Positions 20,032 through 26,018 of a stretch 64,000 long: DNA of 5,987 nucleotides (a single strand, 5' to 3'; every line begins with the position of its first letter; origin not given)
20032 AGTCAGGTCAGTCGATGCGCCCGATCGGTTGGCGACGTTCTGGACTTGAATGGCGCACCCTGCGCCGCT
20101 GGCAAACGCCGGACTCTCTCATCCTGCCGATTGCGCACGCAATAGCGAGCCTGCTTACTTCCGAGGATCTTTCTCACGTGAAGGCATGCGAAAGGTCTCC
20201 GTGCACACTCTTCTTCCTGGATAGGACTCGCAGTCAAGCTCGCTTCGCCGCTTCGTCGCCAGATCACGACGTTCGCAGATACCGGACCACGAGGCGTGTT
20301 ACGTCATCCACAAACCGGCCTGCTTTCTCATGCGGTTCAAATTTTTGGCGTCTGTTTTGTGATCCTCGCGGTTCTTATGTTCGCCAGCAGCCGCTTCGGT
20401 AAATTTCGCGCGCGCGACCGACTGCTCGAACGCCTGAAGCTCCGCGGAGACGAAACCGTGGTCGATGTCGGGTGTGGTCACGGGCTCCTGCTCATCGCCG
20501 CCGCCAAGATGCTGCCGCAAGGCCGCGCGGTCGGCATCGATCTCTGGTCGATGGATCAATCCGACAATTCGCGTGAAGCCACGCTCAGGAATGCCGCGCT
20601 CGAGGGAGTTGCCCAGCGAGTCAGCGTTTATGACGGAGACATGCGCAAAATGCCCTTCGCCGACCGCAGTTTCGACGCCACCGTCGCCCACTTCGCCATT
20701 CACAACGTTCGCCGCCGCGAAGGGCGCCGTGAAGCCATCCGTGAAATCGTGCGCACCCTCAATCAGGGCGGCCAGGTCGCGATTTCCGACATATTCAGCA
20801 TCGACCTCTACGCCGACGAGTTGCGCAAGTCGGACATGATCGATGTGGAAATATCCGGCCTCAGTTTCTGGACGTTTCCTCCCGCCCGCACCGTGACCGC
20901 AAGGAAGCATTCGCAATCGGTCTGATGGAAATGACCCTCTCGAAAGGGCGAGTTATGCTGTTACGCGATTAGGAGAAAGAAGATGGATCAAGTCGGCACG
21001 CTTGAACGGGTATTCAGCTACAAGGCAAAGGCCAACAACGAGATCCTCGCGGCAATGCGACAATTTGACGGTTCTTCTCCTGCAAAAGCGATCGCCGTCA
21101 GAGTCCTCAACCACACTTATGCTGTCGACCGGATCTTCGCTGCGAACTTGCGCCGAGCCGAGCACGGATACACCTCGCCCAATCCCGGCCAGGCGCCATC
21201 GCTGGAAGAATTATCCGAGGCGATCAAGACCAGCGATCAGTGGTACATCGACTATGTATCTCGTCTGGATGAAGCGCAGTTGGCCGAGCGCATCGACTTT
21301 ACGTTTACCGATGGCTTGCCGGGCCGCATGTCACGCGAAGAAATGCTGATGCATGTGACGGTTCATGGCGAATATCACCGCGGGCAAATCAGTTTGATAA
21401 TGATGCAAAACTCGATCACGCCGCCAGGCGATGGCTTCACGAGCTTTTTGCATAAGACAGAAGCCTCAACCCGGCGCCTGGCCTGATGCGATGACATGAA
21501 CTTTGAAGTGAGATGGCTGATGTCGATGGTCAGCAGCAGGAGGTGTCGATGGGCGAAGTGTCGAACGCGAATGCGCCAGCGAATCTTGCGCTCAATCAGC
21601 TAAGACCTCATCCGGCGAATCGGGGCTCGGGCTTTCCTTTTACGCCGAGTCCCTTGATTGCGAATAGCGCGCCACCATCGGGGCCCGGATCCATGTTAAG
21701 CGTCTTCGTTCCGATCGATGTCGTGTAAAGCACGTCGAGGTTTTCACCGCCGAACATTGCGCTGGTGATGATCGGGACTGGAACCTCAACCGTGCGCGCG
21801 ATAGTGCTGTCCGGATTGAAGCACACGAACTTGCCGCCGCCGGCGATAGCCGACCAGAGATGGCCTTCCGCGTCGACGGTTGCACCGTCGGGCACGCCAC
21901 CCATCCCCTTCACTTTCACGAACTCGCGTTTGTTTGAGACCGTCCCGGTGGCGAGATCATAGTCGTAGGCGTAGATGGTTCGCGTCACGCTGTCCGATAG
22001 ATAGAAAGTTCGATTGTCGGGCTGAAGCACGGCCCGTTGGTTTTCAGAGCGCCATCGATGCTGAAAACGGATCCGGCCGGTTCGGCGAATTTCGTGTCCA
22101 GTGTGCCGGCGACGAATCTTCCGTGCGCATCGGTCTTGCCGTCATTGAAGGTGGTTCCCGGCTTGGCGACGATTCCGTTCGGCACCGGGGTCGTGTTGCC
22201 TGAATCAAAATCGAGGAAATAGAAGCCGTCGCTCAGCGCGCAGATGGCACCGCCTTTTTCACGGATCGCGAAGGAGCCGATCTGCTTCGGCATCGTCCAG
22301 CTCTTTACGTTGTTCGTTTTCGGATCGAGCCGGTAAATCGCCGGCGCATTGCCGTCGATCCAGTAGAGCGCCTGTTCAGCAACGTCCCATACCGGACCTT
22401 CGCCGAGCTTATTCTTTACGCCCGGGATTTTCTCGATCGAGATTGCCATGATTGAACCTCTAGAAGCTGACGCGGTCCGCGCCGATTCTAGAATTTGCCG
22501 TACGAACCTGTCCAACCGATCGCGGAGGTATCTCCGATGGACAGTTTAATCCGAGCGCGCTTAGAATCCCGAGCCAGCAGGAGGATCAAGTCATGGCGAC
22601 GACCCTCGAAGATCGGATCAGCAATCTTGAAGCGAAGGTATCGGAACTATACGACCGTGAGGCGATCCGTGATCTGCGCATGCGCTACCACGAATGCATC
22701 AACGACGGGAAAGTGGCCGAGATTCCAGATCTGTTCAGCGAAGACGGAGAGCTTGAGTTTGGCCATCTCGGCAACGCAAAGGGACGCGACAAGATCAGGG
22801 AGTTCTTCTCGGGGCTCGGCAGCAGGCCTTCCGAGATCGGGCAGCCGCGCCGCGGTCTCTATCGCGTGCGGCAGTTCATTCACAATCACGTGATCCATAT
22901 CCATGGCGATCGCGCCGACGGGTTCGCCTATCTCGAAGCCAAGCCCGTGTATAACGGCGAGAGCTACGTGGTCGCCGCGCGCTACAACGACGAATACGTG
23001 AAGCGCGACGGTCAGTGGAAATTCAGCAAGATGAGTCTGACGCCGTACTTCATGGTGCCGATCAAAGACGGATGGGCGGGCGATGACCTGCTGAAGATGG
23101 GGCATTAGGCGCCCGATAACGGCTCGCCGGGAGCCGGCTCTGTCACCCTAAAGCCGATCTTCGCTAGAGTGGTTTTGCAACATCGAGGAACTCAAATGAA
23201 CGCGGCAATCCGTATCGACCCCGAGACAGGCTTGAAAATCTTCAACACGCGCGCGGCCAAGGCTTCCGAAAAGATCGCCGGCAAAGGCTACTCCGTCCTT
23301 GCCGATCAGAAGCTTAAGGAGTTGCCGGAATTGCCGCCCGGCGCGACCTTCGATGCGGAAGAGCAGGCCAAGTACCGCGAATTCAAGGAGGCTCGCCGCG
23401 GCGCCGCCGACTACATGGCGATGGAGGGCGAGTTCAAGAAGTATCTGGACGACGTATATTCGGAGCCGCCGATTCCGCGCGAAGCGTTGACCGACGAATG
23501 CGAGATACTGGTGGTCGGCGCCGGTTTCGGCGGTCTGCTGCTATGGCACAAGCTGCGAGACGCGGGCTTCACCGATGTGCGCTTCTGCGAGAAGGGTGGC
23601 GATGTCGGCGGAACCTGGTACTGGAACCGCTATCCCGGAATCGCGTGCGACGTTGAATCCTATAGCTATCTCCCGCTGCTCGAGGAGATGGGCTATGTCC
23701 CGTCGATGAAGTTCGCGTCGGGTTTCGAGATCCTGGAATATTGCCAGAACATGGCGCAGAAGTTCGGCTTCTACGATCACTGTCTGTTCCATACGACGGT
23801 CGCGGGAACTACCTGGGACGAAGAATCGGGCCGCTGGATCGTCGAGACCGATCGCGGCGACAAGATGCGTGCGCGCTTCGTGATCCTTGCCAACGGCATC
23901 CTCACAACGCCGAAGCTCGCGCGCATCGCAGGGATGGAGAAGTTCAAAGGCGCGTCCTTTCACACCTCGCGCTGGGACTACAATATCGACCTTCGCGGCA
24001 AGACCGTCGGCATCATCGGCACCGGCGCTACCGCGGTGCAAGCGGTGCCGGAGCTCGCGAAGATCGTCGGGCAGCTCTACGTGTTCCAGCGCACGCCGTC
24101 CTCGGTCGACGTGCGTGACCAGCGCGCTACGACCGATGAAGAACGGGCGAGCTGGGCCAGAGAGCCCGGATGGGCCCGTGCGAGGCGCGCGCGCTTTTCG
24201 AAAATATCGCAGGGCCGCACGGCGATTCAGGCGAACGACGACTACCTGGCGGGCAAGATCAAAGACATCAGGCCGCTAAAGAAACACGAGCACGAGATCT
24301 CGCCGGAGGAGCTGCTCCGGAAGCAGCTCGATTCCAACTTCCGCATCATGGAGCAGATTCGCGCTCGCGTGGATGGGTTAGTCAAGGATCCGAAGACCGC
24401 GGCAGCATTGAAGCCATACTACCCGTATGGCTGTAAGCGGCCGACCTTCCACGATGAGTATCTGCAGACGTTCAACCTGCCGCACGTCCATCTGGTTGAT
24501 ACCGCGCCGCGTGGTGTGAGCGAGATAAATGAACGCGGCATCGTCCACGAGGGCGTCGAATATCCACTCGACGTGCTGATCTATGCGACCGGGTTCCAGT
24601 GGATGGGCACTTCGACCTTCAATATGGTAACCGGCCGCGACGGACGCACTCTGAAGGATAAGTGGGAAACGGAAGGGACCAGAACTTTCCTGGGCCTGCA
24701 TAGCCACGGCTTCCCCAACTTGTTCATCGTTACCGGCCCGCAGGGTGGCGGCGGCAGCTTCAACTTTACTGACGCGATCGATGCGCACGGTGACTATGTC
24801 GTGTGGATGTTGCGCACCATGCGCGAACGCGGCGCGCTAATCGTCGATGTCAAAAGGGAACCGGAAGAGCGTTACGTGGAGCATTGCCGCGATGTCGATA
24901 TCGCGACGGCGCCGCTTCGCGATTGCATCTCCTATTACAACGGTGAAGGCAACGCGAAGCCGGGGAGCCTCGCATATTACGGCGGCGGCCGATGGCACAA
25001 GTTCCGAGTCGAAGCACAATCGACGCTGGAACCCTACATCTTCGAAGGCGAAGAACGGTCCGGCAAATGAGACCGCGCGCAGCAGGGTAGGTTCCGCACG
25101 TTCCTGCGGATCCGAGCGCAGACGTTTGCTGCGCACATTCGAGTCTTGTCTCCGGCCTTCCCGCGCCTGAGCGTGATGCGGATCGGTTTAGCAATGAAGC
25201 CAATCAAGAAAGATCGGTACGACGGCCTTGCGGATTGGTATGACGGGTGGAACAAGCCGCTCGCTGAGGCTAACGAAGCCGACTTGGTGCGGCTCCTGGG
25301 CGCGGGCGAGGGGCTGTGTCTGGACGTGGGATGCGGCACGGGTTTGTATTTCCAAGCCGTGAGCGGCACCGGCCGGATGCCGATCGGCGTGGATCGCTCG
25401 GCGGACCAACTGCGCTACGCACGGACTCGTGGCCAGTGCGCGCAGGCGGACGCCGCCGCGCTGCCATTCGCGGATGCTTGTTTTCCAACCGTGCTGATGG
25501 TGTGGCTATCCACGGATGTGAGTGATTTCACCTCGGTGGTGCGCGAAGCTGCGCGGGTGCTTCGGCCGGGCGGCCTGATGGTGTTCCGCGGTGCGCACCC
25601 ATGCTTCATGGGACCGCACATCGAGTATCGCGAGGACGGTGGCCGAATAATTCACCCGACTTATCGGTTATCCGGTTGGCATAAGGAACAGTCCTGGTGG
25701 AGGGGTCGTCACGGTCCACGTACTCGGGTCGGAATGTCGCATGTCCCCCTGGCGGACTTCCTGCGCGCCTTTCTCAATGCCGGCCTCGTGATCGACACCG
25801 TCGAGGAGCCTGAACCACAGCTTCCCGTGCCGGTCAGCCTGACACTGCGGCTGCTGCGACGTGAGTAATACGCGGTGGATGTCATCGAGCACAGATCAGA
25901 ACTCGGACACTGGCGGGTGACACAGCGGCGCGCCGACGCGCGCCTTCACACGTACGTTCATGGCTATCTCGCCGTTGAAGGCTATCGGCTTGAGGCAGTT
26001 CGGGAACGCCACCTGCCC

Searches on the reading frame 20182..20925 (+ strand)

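Call 32: search_protein_families(library=pfam, proteins=[window:20182-20925:+], max_evalue=0.01)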
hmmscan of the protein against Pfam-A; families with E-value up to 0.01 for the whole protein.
window:20182-20925:+ (247 aa): 17 families
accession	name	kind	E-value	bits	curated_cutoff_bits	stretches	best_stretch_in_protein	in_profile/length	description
PF13649.12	Methyltransf_25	-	3.6e-16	60.1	27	1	93-197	1-97/97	Methyltransferase domain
PF08241.18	Methyltransf_11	-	1.3e-15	58.2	21.2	1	94-201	1-95/95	Methyltransferase domain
PF13847.12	Methyltransf_31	-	8.7e-13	48.6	27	1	89-205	3-113/145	Methyltransferase domain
PF08242.18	Methyltransf_12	-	1.2e-10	42.4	30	1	94-198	1-97/98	Methyltransferase domain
PF06325.19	PrmA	-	9.9e-08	32.3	22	1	82-204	155-261/296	Ribosomal protein L11 methyltransferase (PrmA)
PF13489.12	Methyltransf_23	-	1.9e-07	31.4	27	1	78-215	13-130/164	Methyltransferase domain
PF01209.24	Ubie_methyltran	-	2.1e-07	31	20.1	1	86-202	44-152/233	ubiE/COQ5 methyltransferase family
PF05175.20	MTS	-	7.8e-07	29.3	23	1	81-201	23-138/170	Methyltransferase small domain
PF05148.21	Methyltransf_8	-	1e-05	26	27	1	139-206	100-161/219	Hypothetical methyltransferase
PF00891.24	Methyltransf_2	-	1.1e-05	25.3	22.3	1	79-219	52-181/210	O-methyltransferase domain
PF02353.26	CMAS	-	2e-05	24.5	27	1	78-213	51-176/273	Mycolic acid cyclopropane synthetase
PF01728.25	FtsJ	-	0.00051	20.4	24.1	1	81-204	12-99/181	FtsJ-like methyltransferase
PF13679.12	Methyltransf_32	-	0.0013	19.2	27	1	86-159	22-94/143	Methyltransferase domain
PF02390.23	Methyltransf_4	-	0.0019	18.1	24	1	92-123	4-35/173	Putative methyltransferase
PF01135.25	PCMT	-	0.0031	17.7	20.3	1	81-156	65-135/210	Protein-L-isoaspartate(D-aspartate) O-methyltransferase (PCMT)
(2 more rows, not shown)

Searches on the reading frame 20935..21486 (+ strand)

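Call 32: search_protein_families(library=pfam, proteins=[window:20935-21486:+], max_evalue=0.01)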
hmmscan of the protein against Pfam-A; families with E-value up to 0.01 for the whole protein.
window:20935-21486:+ (183 aa): 2 families
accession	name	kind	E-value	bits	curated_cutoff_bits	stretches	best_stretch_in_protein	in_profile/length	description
PF05163.17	DinB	-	1.5e-15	57.9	23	1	54-175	42-161/165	DinB family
PF12867.12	DinB_2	-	1.1e-08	36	24.8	1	57-152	35-128/128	DinB superfamily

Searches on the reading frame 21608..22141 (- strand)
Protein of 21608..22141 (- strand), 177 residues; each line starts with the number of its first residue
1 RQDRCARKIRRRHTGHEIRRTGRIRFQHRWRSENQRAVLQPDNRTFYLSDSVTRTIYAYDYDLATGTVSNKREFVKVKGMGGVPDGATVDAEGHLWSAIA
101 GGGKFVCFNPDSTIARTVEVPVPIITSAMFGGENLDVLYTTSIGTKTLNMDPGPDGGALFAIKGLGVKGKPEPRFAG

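Call 32: search_protein_families(library=pfam, proteins=[window:21608-22141:-], max_evalue=0.01)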
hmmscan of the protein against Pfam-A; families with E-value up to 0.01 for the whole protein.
window:21608-22141:- (177 aa): 1 family
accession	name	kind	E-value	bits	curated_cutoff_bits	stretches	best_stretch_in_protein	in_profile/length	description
PF08450.18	SGL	-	4.8e-35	121.8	26.3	1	39-143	141-245/246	SMP-30/Gluconolactonase/LRE-like region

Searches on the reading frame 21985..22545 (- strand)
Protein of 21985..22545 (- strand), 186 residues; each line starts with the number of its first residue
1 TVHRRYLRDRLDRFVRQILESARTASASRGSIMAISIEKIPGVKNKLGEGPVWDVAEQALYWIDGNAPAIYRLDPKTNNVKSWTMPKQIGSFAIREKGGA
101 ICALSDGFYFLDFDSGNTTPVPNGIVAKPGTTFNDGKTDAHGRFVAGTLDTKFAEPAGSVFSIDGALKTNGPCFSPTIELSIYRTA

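Call 32: search_protein_families(library=pfam, proteins=[window:21985-22545:-], max_evalue=0.01)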
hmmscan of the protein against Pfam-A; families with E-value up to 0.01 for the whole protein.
window:21985-22545:- (186 aa): 1 family
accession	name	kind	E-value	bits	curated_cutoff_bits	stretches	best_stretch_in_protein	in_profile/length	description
PF08450.18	SGL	-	7.4e-29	101.5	26.3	1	47-168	1-125/246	SMP-30/Gluconolactonase/LRE-like region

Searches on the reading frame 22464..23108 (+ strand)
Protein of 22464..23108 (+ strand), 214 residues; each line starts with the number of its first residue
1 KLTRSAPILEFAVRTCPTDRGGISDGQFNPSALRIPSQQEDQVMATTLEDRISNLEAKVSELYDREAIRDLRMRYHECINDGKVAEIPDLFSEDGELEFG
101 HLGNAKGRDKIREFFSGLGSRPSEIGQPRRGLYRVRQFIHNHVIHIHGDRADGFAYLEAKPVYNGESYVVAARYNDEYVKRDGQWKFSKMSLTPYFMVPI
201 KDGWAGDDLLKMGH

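Call 62: search_protein_families(library=pfam, proteins=[window:22464-23108:+], max_evalue=0.0001)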
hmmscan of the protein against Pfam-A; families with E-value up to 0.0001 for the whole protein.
window:22464-23108:+ (214 aa): 3 families
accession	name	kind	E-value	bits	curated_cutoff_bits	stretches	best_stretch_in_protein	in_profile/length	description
PF13577.12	SnoaL_4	-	1.6e-22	80.3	24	1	61-190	2-125/126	SnoaL-like domain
PF12680.13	SnoaL_2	-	1.8e-06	28.9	27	1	74-125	3-53/102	SnoaL-like domain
PF14534.12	DUF4440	-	8.9e-06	26.5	25.2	1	68-186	1-106/107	Domain of unknown function (DUF4440)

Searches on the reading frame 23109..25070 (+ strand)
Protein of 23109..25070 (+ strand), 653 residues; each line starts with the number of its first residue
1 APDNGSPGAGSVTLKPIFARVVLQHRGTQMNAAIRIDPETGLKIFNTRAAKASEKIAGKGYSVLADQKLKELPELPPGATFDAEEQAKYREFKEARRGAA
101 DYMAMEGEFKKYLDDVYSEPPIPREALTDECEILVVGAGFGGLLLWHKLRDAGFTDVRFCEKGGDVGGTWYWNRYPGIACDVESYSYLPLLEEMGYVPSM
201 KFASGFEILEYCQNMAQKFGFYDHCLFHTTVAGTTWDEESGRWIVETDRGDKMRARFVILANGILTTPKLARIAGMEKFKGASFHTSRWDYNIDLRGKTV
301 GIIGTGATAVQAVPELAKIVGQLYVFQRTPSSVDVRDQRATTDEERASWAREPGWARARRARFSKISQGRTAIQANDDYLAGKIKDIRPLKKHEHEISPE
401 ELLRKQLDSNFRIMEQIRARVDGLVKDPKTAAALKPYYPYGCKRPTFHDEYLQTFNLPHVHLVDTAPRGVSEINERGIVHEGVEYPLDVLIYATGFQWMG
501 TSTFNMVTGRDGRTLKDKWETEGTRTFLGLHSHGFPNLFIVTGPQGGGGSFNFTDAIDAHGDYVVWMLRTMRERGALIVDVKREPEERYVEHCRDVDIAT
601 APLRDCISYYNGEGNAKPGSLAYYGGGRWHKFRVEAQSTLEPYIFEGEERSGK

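Call 62: search_protein_families(library=pfam, proteins=[window:23109-25070:+], max_evalue=0.0001)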
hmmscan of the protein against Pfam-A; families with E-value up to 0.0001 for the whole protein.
window:23109-25070:+ (653 aa): 5 families
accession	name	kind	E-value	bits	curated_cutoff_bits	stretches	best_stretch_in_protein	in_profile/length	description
PF00743.25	FMO-like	-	3.5e-13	49.3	22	1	133-333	4-219/532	Flavin-binding monooxygenase-like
PF13738.12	Pyr_redox_3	-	8.7e-10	38.8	30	1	134-331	1-198/305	Pyridine nucleotide-disulphide oxidoreductase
PF07992.20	Pyr_redox_2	-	3.6e-07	30.3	26.1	1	133-334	3-179/291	Pyridine nucleotide-disulphide oxidoreductase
PF13450.12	NAD_binding_8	-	1.1e-06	29.2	21.9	1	135-183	1-48/68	NAD(P)-binding Rossmann-like domain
PF01266.30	DAO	-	2e-05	24.7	27.9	0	225-292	166-237/353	FAD dependent oxidoreductase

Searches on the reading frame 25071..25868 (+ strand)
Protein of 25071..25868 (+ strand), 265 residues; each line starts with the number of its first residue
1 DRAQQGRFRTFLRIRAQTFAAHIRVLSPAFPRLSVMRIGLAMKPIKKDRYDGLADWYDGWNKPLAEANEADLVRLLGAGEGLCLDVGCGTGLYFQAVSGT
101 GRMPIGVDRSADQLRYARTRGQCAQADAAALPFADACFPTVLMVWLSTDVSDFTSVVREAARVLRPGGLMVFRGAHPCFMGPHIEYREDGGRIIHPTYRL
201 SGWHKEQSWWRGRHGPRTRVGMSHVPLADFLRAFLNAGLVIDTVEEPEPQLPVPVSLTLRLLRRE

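Call 62: search_protein_families(library=pfam, proteins=[window:25071-25868:+], max_evalue=0.0001)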
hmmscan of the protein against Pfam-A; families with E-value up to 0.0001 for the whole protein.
window:25071-25868:+ (265 aa): 6 families
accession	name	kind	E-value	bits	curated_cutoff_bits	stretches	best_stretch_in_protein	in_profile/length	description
PF08241.18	Methyltransf_11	-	6.5e-18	65.6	21.2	1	84-172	1-95/95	Methyltransferase domain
PF13649.12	Methyltransf_25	-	2.3e-14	54.3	27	1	84-168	2-97/97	Methyltransferase domain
PF13847.12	Methyltransf_31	-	9.2e-10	38.8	27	1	84-173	8-110/145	Methyltransferase domain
PF13489.12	Methyltransf_23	-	4.3e-07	30.2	27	1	72-242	13-162/164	Methyltransferase domain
PF08242.18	Methyltransf_12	-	1.2e-05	26.3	30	1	84-169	1-97/98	Methyltransferase domain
PF01209.24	Ubie_methyltran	-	5.1e-05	23.2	20.1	1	84-171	52-150/233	ubiE/COQ5 methyltransferase family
